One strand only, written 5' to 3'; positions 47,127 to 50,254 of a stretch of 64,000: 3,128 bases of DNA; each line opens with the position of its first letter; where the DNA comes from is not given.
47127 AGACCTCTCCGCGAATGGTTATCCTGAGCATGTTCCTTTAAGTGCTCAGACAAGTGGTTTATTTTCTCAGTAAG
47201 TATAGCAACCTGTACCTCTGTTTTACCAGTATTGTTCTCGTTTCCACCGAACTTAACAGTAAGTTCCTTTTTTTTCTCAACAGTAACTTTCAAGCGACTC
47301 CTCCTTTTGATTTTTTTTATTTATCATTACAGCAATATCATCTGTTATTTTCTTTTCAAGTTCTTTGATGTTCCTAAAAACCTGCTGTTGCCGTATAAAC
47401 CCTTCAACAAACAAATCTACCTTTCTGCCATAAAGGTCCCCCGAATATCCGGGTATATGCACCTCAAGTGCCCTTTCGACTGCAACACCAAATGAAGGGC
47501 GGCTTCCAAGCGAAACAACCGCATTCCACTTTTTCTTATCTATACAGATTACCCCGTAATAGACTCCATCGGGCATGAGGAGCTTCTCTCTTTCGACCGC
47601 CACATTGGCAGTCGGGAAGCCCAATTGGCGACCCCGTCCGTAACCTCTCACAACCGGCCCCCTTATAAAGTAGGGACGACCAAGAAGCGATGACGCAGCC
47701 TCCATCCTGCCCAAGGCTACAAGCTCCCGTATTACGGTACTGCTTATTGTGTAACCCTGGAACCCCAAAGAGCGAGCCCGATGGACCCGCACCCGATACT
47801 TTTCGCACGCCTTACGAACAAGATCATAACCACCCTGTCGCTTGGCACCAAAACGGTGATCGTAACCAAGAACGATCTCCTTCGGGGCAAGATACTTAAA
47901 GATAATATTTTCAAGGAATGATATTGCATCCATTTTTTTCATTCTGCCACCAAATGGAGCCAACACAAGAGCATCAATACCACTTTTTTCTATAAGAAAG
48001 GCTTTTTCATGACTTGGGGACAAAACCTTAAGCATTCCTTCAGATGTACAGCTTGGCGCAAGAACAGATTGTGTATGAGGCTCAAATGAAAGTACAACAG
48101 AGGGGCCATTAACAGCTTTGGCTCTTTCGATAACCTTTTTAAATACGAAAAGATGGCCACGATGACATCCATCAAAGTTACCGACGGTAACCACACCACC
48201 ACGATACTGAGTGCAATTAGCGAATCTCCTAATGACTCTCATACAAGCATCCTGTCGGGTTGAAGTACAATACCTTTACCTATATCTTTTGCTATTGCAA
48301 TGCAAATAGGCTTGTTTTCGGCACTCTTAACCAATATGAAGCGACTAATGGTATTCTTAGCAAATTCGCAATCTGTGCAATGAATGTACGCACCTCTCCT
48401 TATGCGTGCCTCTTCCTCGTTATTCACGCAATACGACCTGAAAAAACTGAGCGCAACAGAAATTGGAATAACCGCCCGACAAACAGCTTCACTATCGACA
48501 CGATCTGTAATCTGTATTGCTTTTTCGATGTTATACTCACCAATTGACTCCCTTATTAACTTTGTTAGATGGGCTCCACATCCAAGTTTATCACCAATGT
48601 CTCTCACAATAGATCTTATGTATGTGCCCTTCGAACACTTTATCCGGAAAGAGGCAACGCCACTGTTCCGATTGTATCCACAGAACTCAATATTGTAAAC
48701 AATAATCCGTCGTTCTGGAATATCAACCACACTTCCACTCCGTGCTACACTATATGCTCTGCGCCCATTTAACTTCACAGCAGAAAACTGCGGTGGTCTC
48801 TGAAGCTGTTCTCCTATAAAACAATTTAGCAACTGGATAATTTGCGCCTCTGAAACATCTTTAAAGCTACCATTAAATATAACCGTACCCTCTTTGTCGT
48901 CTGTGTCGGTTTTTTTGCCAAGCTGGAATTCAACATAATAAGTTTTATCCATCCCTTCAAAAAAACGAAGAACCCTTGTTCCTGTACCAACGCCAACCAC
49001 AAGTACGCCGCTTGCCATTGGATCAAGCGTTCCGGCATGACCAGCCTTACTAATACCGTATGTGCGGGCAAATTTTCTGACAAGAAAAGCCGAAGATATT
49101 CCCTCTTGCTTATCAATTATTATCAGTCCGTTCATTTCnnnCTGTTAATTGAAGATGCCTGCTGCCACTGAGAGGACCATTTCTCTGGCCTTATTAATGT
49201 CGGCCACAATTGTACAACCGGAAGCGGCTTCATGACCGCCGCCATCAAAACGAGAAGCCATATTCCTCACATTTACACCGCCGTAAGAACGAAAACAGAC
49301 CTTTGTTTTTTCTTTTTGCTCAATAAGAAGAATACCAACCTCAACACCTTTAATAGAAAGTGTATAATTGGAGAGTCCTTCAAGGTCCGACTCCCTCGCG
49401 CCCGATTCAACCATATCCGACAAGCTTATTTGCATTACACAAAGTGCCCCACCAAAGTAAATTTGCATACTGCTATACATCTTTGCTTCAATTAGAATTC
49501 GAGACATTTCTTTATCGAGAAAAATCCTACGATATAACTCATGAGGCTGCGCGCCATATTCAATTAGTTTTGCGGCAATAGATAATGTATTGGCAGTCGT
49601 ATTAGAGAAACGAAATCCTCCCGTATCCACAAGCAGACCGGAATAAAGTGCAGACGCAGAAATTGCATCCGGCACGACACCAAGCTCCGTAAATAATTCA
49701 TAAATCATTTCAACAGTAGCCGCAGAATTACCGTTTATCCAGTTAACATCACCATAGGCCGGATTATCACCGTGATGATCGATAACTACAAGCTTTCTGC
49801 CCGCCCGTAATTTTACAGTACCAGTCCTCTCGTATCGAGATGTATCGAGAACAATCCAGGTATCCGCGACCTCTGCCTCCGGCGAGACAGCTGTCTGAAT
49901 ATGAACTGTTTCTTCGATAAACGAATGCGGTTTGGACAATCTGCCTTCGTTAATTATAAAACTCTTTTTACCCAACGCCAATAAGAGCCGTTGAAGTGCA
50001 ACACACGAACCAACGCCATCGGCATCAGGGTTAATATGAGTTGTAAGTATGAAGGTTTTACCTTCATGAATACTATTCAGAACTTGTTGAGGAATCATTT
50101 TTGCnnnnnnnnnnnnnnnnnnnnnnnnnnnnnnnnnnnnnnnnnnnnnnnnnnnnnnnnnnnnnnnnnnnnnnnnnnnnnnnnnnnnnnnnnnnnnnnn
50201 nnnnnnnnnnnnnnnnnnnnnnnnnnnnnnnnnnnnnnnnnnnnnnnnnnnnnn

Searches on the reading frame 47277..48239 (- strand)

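Call 50: search_protein_families(library=pfam, proteins=[window:47277-48239:-], max_evalue=0.0001)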
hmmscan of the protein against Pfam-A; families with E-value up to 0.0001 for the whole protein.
window:47277-48239:- (320 aa): 2 families
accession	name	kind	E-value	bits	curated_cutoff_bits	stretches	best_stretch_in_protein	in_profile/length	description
PF06574.18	FAD_syn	-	6.4e-39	133.7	27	1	13-168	6-157/158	FAD synthetase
PF01687.23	Flavokinase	-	2.9e-35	121.6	19.6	1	186-305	1-120/124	Riboflavin kinase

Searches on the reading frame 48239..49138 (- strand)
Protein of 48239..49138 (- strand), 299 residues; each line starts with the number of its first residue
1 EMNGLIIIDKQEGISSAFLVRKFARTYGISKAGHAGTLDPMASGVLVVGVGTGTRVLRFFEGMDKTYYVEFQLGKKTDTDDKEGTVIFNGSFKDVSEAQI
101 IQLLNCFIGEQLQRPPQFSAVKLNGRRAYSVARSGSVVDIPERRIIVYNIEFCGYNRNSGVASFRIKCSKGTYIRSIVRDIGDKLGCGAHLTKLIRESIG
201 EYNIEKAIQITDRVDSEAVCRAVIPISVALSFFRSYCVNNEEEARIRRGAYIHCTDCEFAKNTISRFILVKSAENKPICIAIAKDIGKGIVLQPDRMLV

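Call 50: search_protein_families(library=pfam, proteins=[window:48239-49138:-], max_evalue=0.0001)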
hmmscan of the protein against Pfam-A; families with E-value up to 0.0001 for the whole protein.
window:48239-49138:- (299 aa): 2 families
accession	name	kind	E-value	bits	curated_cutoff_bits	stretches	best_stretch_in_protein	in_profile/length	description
PF01509.24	TruB_N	-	5.3e-50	170.1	27.3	1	25-174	2-149/149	TruB family pseudouridylate synthase (N terminal domain)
PF16198.10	TruB_C_2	-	5.4e-08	33.3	29.3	1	175-214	1-40/66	tRNA pseudouridylate synthase B C-terminal domain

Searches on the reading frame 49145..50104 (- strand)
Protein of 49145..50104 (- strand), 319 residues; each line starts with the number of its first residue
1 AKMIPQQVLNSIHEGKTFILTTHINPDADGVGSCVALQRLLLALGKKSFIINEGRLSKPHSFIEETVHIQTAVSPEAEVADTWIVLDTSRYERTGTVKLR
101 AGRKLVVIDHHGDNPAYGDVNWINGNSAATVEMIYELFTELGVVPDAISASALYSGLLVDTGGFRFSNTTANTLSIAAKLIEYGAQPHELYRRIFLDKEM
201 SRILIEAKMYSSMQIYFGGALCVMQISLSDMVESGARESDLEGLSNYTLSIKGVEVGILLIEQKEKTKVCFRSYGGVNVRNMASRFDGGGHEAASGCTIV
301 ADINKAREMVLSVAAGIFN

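Call 50: search_protein_families(library=pfam, proteins=[window:49145-50104:-], max_evalue=0.0001)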
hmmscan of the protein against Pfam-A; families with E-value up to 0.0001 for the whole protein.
window:49145-50104:- (319 aa): 2 families
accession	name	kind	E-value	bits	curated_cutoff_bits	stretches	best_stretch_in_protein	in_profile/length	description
PF01368.27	DHH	-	3.3e-16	60.1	28.1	1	19-156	3-124/125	DHH family, N-terminal domain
PF02272.25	DHHA1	-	1.7e-09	38.5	25.9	1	231-310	9-96/102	DHHA1 domain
